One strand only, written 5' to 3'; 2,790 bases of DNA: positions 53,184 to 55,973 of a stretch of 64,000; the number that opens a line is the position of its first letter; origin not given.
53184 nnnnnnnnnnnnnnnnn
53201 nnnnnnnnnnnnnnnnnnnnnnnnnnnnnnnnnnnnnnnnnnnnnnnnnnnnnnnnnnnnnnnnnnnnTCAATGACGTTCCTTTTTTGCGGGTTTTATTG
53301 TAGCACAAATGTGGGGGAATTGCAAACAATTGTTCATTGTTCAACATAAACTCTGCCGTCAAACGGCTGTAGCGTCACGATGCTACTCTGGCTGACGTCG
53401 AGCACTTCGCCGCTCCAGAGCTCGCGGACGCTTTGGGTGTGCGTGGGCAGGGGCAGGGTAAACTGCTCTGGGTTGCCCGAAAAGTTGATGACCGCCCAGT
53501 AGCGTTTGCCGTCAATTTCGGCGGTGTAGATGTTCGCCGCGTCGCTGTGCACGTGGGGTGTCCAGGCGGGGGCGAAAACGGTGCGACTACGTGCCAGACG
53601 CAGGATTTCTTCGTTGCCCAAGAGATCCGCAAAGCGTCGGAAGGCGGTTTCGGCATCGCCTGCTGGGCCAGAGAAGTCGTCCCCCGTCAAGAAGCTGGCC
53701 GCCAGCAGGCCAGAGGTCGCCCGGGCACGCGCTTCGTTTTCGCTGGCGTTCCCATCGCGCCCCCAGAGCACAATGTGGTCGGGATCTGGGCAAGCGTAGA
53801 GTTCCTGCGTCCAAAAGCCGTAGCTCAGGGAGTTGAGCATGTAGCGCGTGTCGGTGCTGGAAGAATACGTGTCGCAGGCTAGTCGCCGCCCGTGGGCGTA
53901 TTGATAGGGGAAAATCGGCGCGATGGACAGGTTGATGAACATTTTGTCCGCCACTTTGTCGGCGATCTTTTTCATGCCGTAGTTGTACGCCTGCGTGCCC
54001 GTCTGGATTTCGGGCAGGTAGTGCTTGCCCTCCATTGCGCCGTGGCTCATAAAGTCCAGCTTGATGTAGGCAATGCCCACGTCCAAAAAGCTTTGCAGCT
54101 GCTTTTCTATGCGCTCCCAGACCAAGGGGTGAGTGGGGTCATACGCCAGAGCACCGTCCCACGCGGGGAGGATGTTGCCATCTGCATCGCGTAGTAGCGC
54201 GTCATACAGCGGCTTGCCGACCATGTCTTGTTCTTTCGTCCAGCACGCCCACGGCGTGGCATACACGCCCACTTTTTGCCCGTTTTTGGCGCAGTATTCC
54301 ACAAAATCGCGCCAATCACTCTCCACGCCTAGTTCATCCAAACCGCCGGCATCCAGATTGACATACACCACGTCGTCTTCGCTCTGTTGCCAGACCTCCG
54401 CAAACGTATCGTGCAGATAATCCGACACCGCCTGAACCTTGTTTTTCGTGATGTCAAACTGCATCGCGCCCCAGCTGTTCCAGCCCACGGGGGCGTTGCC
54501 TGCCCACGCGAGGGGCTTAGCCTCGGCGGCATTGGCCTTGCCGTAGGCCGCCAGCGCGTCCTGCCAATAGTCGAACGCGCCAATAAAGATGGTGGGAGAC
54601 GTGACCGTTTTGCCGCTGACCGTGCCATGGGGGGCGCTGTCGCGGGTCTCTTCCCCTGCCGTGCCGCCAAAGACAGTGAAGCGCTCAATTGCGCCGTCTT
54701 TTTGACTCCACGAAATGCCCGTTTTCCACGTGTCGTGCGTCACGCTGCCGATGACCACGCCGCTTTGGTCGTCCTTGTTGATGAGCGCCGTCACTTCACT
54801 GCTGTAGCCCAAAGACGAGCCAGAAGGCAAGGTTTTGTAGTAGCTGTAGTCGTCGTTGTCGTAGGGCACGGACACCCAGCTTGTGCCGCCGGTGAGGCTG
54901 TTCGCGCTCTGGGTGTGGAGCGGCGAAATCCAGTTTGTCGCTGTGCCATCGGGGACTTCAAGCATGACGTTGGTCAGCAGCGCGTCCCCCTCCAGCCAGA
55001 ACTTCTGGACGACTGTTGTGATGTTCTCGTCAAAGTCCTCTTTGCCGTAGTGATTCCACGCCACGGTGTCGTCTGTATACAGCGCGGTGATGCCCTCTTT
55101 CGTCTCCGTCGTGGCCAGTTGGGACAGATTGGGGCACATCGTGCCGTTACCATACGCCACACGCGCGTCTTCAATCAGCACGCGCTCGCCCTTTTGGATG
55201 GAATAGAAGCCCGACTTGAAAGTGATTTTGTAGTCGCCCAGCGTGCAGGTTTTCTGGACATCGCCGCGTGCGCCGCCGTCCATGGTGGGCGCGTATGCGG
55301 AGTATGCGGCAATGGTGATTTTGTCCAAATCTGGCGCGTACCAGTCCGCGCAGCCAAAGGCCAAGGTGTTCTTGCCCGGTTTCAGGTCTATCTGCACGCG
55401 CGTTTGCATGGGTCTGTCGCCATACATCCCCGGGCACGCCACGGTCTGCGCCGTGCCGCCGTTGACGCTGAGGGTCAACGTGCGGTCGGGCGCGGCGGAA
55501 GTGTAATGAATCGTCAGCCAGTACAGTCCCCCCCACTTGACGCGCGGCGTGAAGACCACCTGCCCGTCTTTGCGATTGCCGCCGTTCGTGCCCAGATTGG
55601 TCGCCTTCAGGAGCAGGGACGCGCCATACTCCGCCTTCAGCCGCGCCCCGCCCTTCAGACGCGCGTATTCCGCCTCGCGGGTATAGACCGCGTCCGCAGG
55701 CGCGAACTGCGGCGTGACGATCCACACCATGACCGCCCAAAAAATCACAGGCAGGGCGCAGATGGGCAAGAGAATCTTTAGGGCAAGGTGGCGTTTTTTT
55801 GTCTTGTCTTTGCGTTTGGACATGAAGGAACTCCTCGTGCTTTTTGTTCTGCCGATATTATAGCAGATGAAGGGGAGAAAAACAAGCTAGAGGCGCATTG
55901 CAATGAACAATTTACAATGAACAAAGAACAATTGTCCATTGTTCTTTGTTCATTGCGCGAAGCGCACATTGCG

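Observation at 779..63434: Five families of strictly 7-nt-periodic arrays build most intergenic spacers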

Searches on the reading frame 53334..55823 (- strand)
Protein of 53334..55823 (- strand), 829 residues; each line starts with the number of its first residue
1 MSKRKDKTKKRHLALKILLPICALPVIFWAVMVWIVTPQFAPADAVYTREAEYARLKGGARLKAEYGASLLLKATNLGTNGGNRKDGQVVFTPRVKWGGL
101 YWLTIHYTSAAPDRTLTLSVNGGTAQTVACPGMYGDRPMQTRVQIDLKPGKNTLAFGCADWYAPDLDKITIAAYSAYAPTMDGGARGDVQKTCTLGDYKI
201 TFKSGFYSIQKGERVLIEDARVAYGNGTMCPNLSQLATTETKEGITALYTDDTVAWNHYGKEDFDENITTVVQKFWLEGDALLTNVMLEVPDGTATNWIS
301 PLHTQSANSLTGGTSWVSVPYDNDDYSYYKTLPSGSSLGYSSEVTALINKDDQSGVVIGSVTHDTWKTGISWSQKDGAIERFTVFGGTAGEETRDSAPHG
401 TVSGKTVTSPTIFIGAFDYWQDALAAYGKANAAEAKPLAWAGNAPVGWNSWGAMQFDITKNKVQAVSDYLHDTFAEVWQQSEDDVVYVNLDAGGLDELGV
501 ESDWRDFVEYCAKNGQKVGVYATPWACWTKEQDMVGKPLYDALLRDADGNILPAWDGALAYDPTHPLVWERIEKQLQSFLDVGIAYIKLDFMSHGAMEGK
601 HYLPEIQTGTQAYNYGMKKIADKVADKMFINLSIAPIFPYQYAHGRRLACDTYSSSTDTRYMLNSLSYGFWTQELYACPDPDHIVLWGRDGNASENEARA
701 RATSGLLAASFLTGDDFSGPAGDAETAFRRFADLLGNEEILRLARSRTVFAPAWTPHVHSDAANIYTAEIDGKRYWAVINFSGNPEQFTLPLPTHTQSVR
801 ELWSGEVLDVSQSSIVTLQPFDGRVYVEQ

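Call 33: find_encoding_contigs(protein=window:53334-55823:-, flank=10000, max_places=1)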
Protein window:53334-55823:- (829 aa): 1 contig read that carries it; 1 place shown.
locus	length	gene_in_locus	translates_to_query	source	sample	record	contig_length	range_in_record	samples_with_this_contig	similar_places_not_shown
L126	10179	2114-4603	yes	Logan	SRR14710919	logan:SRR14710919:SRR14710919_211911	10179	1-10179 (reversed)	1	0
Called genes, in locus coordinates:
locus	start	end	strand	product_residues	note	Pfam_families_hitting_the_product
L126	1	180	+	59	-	?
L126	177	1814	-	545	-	PF00749:tRNA-synt_1c, PF19269:Anticodon_2 (weak)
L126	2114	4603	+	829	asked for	-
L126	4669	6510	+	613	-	PF13229:Beta_helix (faint)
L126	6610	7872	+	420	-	PF12897:Asp_aminotransf, PF00155:Aminotran_1_2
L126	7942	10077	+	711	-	PF20957:GxGYxYP_N_2nd, PF20958:GxGYxYP_N_3rd, PF14323:GxGYxYP_C, PF00754:F5_F8_type_C, PF22633:F5_F8_type_C_2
